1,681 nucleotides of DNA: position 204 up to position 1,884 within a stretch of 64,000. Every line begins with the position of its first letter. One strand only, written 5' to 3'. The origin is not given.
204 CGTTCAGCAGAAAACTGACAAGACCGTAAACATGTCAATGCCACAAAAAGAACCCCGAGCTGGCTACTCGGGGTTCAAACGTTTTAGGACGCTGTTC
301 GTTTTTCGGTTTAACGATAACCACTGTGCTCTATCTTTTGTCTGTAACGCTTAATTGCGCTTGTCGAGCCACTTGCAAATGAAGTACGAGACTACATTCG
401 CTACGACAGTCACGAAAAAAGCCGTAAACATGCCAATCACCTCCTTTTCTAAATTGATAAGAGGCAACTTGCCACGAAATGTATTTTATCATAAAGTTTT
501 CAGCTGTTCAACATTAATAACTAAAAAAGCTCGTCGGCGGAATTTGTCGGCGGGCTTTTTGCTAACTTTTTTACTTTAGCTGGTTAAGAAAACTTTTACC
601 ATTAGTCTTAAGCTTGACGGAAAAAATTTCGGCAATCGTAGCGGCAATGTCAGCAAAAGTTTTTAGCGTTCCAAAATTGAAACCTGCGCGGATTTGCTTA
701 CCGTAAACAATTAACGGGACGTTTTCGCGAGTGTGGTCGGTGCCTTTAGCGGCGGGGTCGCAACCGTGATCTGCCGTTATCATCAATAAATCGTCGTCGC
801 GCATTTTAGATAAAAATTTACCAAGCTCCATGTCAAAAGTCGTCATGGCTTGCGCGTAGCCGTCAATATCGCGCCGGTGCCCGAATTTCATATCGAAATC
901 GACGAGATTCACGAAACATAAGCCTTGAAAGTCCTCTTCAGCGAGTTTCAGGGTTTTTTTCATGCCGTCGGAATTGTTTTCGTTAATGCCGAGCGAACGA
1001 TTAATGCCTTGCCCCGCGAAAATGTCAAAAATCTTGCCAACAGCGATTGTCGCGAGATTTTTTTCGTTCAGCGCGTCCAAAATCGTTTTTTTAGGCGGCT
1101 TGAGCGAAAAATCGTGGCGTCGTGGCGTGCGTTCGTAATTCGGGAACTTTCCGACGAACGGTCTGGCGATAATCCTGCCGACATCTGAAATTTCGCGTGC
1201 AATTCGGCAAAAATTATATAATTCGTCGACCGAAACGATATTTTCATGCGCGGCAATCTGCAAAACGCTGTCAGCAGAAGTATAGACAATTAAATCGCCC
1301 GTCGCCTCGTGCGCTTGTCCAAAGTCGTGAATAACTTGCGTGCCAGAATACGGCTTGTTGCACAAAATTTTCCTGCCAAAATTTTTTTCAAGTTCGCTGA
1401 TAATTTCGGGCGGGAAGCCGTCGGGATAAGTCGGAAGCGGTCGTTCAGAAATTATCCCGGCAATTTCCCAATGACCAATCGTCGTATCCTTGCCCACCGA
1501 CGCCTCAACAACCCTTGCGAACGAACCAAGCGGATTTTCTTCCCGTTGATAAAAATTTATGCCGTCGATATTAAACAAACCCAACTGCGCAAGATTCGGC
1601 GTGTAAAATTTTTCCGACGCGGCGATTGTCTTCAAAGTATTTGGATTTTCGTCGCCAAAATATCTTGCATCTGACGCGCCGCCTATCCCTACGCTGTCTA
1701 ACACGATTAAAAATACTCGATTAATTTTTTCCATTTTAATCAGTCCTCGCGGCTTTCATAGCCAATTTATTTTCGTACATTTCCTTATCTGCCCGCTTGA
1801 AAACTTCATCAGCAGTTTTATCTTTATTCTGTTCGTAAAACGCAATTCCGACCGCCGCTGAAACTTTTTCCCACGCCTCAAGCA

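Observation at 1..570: Tandem Fst/PepA1-like type I toxin modules hidden below the ORF-size cutoff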

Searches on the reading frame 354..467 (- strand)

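Call 6: search_protein_families(library=pfam, proteins=[window:354-467:-], max_evalue=10)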
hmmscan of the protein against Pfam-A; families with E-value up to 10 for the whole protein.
seq(38 aa): 0 families

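Call 7: search_protein_families(library=ncbifam, proteins=[window:354-467:-], max_evalue=10)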
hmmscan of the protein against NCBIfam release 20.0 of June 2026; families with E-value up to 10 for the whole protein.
seq(38 aa): 1 family
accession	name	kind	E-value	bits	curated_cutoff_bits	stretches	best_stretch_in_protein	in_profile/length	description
NF033608.1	type_I_tox_Fst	subfamily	0.14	12.1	26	1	30-38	19-27/28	type I toxin-antitoxin system Fst family toxin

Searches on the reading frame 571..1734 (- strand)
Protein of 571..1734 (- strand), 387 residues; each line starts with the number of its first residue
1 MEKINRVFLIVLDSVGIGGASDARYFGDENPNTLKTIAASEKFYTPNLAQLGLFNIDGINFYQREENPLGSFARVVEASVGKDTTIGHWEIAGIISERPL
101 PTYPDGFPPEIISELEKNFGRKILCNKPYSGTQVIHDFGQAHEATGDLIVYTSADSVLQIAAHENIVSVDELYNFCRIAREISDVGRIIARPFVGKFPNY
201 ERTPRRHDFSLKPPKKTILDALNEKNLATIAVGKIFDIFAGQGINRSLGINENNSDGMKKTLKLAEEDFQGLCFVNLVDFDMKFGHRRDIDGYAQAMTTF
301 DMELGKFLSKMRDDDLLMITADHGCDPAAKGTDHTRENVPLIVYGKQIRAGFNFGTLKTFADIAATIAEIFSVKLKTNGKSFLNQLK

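Call 11: find_encoding_contigs(protein=window:571-1734:-, flank=10000, max_places=10)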
Protein window:571-1734:- (387 aa): 22 contigs read that carry it; 9 places shown.
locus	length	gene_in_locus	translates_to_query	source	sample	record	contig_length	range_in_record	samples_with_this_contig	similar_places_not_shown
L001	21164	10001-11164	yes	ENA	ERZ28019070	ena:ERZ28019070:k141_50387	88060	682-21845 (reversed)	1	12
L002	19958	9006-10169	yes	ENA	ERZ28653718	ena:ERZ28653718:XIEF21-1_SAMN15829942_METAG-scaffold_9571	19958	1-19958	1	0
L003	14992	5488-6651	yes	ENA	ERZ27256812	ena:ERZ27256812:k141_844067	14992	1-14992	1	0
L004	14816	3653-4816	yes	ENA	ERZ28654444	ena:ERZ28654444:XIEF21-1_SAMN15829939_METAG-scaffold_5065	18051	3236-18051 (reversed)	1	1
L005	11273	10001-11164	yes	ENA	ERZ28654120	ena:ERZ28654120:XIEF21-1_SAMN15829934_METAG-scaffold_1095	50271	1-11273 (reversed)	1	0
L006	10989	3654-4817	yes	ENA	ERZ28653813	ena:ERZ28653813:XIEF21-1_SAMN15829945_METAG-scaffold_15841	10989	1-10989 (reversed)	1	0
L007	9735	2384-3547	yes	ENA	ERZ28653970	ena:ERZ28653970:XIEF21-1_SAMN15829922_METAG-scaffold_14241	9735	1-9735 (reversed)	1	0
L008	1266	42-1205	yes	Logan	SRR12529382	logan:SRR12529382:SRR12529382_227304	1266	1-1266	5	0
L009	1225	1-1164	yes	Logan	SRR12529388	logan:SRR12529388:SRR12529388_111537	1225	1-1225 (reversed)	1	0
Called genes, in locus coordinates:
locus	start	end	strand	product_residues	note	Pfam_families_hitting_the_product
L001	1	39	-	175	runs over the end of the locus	PF00106:adh_short, PF13561:adh_short_C2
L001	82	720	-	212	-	PF03829:PTSIIA_gutA, PF00106:adh_short, PF13561:adh_short_C2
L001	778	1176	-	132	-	PF07663:EIIBC-GUT_C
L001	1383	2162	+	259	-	PF13392:HNH_3, PF13912:zf-C2H2_6 (faint), PF18112:Zn-C2H2_12 (faint), PF22034:B129_C2H2-zf (faint)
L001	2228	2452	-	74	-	PF03608:EII-GUT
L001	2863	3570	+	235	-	PF13392:HNH_3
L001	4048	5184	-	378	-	PF00070:Pyr_redox (faint), PF07992:Pyr_redox_2 (weak), PF12831:FAD_oxidored (faint), PF13450:NAD_binding_8, PF03275:GLF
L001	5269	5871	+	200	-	PF00440:TetR_N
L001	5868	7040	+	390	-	PF13353:Fer4_12, PF04055:Radical_SAM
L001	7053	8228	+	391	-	PF05050:Methyltransf_21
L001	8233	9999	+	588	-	PF00990:GGDEF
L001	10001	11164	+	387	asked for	PF01676:Metalloenzyme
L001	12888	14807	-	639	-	PF00669:Flagellin_N, PF00700:Flagellin_C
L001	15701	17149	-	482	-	PF01235:Na_Ala_symp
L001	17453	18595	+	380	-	PF01625:PMSR, PF01641:SelR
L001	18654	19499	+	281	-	PF19293:CdaA_N, PF02457:DAC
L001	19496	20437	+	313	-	PF07949:YbbR (weak)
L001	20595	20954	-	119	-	PF01381:HTH_3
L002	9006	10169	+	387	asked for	PF01676:Metalloenzyme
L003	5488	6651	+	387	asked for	PF01676:Metalloenzyme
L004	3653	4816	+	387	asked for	PF01676:Metalloenzyme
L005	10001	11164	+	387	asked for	PF01676:Metalloenzyme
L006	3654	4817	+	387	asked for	PF01676:Metalloenzyme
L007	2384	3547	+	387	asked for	PF01676:Metalloenzyme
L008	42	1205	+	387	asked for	PF01676:Metalloenzyme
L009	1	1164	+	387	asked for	PF01676:Metalloenzyme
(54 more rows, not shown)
